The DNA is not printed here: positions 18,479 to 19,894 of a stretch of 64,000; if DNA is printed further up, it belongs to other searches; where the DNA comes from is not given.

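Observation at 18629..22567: NahK-like anomeric HexNAc kinase + sugar-1-P nucleotidyltransferase operon with divergent SSS transporter: a two-step UDP-HexNAc salvage/recycling shunt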

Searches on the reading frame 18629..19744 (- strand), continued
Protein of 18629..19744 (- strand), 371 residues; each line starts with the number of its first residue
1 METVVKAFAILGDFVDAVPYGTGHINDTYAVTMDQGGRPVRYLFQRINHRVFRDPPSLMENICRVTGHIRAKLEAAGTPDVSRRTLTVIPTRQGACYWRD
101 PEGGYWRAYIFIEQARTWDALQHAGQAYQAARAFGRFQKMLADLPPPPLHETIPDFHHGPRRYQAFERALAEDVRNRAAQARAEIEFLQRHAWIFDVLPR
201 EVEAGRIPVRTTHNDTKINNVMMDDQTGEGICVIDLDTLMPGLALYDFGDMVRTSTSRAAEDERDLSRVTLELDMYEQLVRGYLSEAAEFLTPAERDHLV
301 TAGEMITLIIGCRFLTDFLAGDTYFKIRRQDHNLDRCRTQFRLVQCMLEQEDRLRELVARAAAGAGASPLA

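Call 57: search_protein_families(library=pfam, proteins=[L003:3025-5055:+, L003:7701-8900:+, L020:4096-5025:-, L020:2638-4077:+, L020:1386-2672:+, L020:7108-8019:-, L046:3967-5889:+, L009:4843-5961:+, L046:7102-7731:+, L043:3965-5008:+], max_evalue=0.001)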
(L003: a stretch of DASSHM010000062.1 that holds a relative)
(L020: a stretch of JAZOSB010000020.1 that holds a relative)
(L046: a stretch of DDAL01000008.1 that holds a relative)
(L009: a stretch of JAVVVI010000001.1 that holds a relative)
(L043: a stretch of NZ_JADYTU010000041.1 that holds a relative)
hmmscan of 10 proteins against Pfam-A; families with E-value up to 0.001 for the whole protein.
L003:3025-5055:+ (676 aa): 0 families

L003:7701-8900:+ (399 aa): 0 families

L020:4096-5025:- (309 aa): 4 families
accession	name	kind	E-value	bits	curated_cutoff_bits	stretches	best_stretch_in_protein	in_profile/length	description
PF12833.13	HTH_18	-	2.3e-15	57.1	33.6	1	226-300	4-78/80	Helix-turn-helix domain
PF00165.29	HTH_AraC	-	4e-15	56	26.6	1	265-299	7-40/42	Bacterial regulatory helix-turn-helix proteins, AraC family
PF02311.25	AraC_binding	-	3.9e-07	30.3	21.1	1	36-99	4-67/135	AraC-like ligand binding domain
PF07883.17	Cupin_2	-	6.2e-05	23.1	27.2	1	40-100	3-63/70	Cupin domain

L020:2638-4077:+ (479 aa): 3 families
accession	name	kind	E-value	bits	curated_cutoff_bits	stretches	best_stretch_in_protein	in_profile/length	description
PF00905.27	Transpeptidase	-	1.7e-63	215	22.1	1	163-468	1-298/299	Penicillin binding protein transpeptidase domain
PF21922.1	PBP_dimer_2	-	2.6e-11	44.1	27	1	61-126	1-67/83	Penicillin binding protein A dimerisation domain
PF03717.20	PBP_dimer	-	0.00011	23.1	24.4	0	79-98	103-122/180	Penicillin-binding Protein dimerisation domain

L020:1386-2672:+ (428 aa): 1 family
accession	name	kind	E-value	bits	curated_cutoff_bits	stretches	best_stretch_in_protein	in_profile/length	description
PF01098.24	FTSW_RODA_SPOVE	-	1.9e-73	247.9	26.4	1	88-417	37-351/356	Cell cycle protein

L020:7108-8019:- (303 aa): 2 families
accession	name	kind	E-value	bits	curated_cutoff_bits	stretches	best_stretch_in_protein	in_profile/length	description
PF00781.29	DAGK_cat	-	4.4e-27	94.6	23.6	1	10-126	1-116/125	Diacylglycerol kinase catalytic domain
PF19279.4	YegS_C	-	3.1e-09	37.2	27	1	155-302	13-157/158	YegS C-terminal NAD kinase beta sandwich-like domain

L046:3967-5889:+ (640 aa): 2 families
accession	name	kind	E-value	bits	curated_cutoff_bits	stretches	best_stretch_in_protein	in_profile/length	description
PF01182.26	Glucosamine_iso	-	7e-20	72.3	27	1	23-245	2-217/225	Glucosamine-6-phosphate isomerases/6-phosphogluconolactonase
PF02585.22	PIG-L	-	2.7e-16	60.7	28.2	1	361-537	1-128/129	GlcNAc-PI de-N-acetylase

L009:4843-5961:+ (372 aa): 2 families
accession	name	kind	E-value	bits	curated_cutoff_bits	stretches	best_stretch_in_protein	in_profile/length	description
PF01979.26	Amidohydro_1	-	5.7e-19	69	25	1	45-368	1-342/345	Amidohydrolase family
PF07969.17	Amidohydro_3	-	3.5e-11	43.7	29.7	1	39-60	3-24/472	Amidohydrolase family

L046:7102-7731:+ (209 aa): 1 family
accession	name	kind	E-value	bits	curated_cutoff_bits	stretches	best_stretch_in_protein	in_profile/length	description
PF16011.10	CBM9_2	-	2.3e-58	197.6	25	1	25-208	12-199/199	Carbohydrate-binding family 9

L043:3965-5008:+ (347 aa): 9 families
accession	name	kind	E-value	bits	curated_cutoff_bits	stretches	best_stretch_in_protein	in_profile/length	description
PF01370.27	Epimerase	-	2.8e-57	194.3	20.9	1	11-261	1-230/240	NAD dependent epimerase/dehydratase family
PF16363.11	GDP_Man_Dehyd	-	3.5e-56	191.5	27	1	12-332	1-330/332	GDP-mannose 4,6 dehydratase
PF01073.25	3Beta_HSD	-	3.3e-12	46.4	22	1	12-139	1-122/280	3-beta hydroxysteroid dehydrogenase/isomerase family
PF02719.21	Polysacc_synt_2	-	1.5e-10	41.2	20.2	1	11-191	1-173/293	Polysaccharide biosynthesis protein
PF00106.31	adh_short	-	4.5e-08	33.2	26.6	1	11-103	3-93/195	short chain dehydrogenase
PF08659.16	KR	-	5.8e-06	26.8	22.6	1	11-139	3-143/180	KR domain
PF13460.12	NAD_binding_10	-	1.1e-05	25.9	27.2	1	15-139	1-104/184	NAD(P)H-binding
PF05368.20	NmrA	-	1.9e-05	24.9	27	1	11-133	5-107/298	NmrA-like family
PF04321.23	RmlD_sub_bind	-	2.7e-05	23.8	27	1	9-173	1-140/287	RmlD substrate binding domain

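Call 81: search_protein_representatives(protein=window:18629-19744:-)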
Query: 371 residues. Proteins with E-value up to 0.001 (for the whole library): 8116; up to 1e-10: 5345; up to 1e-30: 2602. The best 150 are listed.
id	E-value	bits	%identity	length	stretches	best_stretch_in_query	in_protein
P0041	4.2e-150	516.0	63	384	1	6-358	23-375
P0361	1.7e-124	431.8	53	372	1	4-364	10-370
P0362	1.7e-124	431.7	53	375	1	2-363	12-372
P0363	4.2e-124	430.5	54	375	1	3-363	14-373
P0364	4.0e-118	410.8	52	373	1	3-366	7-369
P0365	1.2e-117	409.2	53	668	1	4-361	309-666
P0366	2.2e-117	408.4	54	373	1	4-360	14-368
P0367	7.7e-117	406.6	52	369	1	5-358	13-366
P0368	8.4e-116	403.2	51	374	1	4-360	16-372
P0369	2.8e-114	398.2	52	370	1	12-360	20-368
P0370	8.3e-114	396.6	52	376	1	2-354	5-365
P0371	2.9e-113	394.8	51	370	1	6-360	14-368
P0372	1.3e-111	389.4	50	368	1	4-360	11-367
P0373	5.7e-111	387.3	52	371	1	3-353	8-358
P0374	8.3e-111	386.7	51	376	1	4-359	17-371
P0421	3.8e-96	338.5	46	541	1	17-360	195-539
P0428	1.7e-94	333.1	43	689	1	4-361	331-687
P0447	4.4e-93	328.4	46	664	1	4-359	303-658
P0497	1.3e-88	313.7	43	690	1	4-357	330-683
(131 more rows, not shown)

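Call 85: search_protein_families(library=pfam, proteins=[P0365, P0447, P0497, P0428, P0421], max_evalue=0.001)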
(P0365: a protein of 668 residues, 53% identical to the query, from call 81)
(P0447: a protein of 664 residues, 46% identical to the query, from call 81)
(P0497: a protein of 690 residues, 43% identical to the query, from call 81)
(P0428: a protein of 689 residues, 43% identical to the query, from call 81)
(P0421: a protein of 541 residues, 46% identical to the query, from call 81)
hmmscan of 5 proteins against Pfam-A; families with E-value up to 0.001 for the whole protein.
P0365 (668 aa): 3 families
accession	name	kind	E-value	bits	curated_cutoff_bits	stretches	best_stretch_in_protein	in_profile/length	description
PF01636.29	APH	-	1.5e-14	54.8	23.2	1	324-563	4-216/239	Phosphotransferase enzyme family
PF00483.29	NTP_transferase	-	2.2e-06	27.9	21.2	1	10-168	4-151/245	Nucleotidyl transferase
PF12804.13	NTP_transf_3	-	2.4e-05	25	27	1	9-57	2-48/160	MobA-like NTP transferase domain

P0447 (664 aa): 3 families
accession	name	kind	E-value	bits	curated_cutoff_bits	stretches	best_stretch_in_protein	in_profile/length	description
PF01636.29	APH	-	4e-10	40.3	23.2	1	316-564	2-222/239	Phosphotransferase enzyme family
PF12804.13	NTP_transf_3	-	7.5e-09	36.4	27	1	11-65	2-55/160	MobA-like NTP transferase domain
PF00483.29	NTP_transferase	-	2.2e-08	34.4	21.2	1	11-149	3-136/245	Nucleotidyl transferase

P0497 (690 aa): 3 families
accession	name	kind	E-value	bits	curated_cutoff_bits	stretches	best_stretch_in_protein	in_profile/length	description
PF01636.29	APH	-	1.1e-12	48.7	23.2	1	423-589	70-220/239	Phosphotransferase enzyme family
PF12804.13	NTP_transf_3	-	4.3e-06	27.4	27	1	23-77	2-55/160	MobA-like NTP transferase domain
PF00483.29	NTP_transferase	-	0.00093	19.3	21.2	0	23-160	3-131/245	Nucleotidyl transferase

P0428 (689 aa): 2 families
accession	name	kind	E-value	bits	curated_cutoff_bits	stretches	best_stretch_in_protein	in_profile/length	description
PF00480.26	ROK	-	1e-65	222.6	22.9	1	7-317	1-292/294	ROK family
PF01636.29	APH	-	2.5e-12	47.5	23.2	1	345-584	3-215/239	Phosphotransferase enzyme family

P0421 (541 aa): 3 families
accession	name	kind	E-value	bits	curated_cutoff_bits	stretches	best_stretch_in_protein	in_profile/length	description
PF01636.29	APH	-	8.4e-13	49.1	23.2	1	281-450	68-228/239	Phosphotransferase enzyme family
PF17836.7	PglD_N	-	3.8e-11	43.8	23.4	1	3-75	1-78/78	PglD N-terminal domain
PF00132.30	Hexapep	-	1.4e-05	25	27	0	114-147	2-35/36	Bacterial transferase hexapeptide (six repeats)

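Call 87: search_protein_families(library=ncbifam, proteins=[P0365], max_evalue=0.001)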
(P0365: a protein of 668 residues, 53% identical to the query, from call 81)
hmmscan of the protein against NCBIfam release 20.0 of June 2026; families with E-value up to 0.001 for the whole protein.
P0365 (668 aa): 3 families
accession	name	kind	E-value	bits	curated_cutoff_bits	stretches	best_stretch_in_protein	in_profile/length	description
TIGR03992.1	Arch_glmU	subfamily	1.6e-07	30.6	292.1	1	9-131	4-113/393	bifunctional sugar-1-phosphate nucleotidylyltransferase/acetyltransferase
NF041313.1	UDPGP_AglF_Halo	equivalog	3.9e-05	23.2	400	1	10-175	5-148/234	UTP--glucose-1-phosphate uridylyltransferase AglF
TIGR03310.1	matur_MocA_YgfJ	equivalog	0.0009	19.3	186.45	0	9-80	3-67/188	molybdenum cofactor cytidylyltransferase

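Call 107: predict_structure(alignment_id=A2)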
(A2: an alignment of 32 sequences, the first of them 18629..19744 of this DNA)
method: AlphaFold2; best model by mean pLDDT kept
length: 371 residues; sequences in the alignment: 32
mean_pLDDT: 93.1   pTM: 0.89
mean pLDDT of the five models: 93.1, 92.6, 91.6, 91.4, 91.1
residues with pLDDT >= 90: 328; 70-90: 28; 50-70: 10; < 50: 5
segments of 3 or more residues with pLDDT < 50: 367-371
pLDDT, mean of each block of 10 residues (from residue 1): 96 96 84 97 95 96 98 95 96 97 97 91 91 96 94 92 96 92 98 97 97 90 95 95 96 92 95 96 95 97 97 94 69 94 98 97 61 30
secondary structure, 60 per line:
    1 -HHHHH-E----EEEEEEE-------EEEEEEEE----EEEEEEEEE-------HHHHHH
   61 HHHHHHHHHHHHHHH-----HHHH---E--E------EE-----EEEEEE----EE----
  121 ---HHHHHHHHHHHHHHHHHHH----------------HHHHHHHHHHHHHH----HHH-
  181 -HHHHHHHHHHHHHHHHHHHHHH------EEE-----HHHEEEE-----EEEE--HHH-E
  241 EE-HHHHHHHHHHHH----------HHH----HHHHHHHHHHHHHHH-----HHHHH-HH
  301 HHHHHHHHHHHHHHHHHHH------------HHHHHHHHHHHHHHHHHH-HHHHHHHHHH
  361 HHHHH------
elements in order: H2-6 E13-19 E27-34 E39-47 H55-75 H81-84 E105-110 H124-142 H159-172 H182-203 E210-212 E221-224 E230-233 E240-242 H244-255 H273-287 H293-297 H299-319 H332-349 H351-365

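Call 109: fold_search(model_id=the predicted structure, library=pdb)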
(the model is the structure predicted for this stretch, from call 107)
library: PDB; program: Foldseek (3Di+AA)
matches with E <= 10: 1666; with E <= 0.001: 104
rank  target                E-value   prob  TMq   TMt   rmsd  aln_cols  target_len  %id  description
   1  4wh2                  2.4e-30  1.00  0.90  0.94   1.9       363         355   39  N-acetylhexosamine 1-kinase in complex with ADP (released 2015-02-18)
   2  4ocv                  6.5e-30  1.00  0.87  0.90   2.5       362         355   40  N-acetylhexosamine 1-phosphate kinase_ATCC15697 in complex with GlcNAc and AMPPNP (released 2014-05-14)
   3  4ocj                  1.0e-29  1.00  0.86  0.90   2.5       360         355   39  N-acetylhexosamine 1-phosphate kinase in complex with GlcNAc (released 2014-05-14)
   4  4wh3                  1.2e-29  1.00  0.89  0.93   2.0       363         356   39  N-acetylhexosamine 1-kinase in complex with ATP (released 2015-02-18)
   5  4ocu                  1.4e-29  1.00  0.87  0.90   2.4       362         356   40  N-acetylhexosamine 1-phosphate kinase_ATCC15697 in complex with GlcNAc (released 2014-05-14)
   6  4wh1                  2.2e-29  1.00  0.89  0.93   2.0       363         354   39  N-Acetylhexosamine 1-kinase (ligand free) (released 2015-02-11)
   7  2ppq                  9.6e-12  1.00  0.63  0.73   4.8       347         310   15  Crystal structure of the homoserine kinase from Agrobacterium tumefaciens (released 2007-06-05)
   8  3f2r_A                2.4e-08  1.00  0.52  0.55   7.3       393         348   13  Crystal structure of human choline kinase alpha in complex with hemicholinium-3 (released 2008-11-11)
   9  2q83_B                2.5e-08  1.00  0.61  0.67   5.2       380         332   15  Crystal structure of ytaA (2635576) from Bacillus subtilis at 2.50 A resolution (released 2007-06-26)
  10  3g15_A                2.8e-08  1.00  0.49  0.51   7.5       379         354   14  Crystal structure of human choline kinase alpha in complex with hemicholinium-3 and ADP (released 2009-02-10)
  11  2q83_A                4.9e-08  1.00  0.59  0.65   5.6       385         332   14  Crystal structure of ytaA (2635576) from Bacillus subtilis at 2.50 A resolution (released 2007-06-26)
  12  3zm9_A                5.2e-08  1.00  0.51  0.53   7.4       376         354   14  The mechanism of allosteric coupling in choline kinase a1 revealed by a rationally designed inhibitor (released 2013-02-27)
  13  4da5_A                6.0e-08  1.00  0.53  0.56   7.1       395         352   14  Choline Kinase alpha acts through a double-displacement kinetic mechanism involving enzyme isomerisation, as determine (released 2013-04-17)
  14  5w6o_A                6.6e-08  1.00  0.50  0.52   7.3       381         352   13  Choline Kinase Alpha in Complex with TCD-717 (released 2018-02-14)
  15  7nb1_AAA              7.2e-08  1.00  0.53  0.55   6.8       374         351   13  Crystal structure of human choline alpha in complex with an inhibitor (released 2021-10-13)
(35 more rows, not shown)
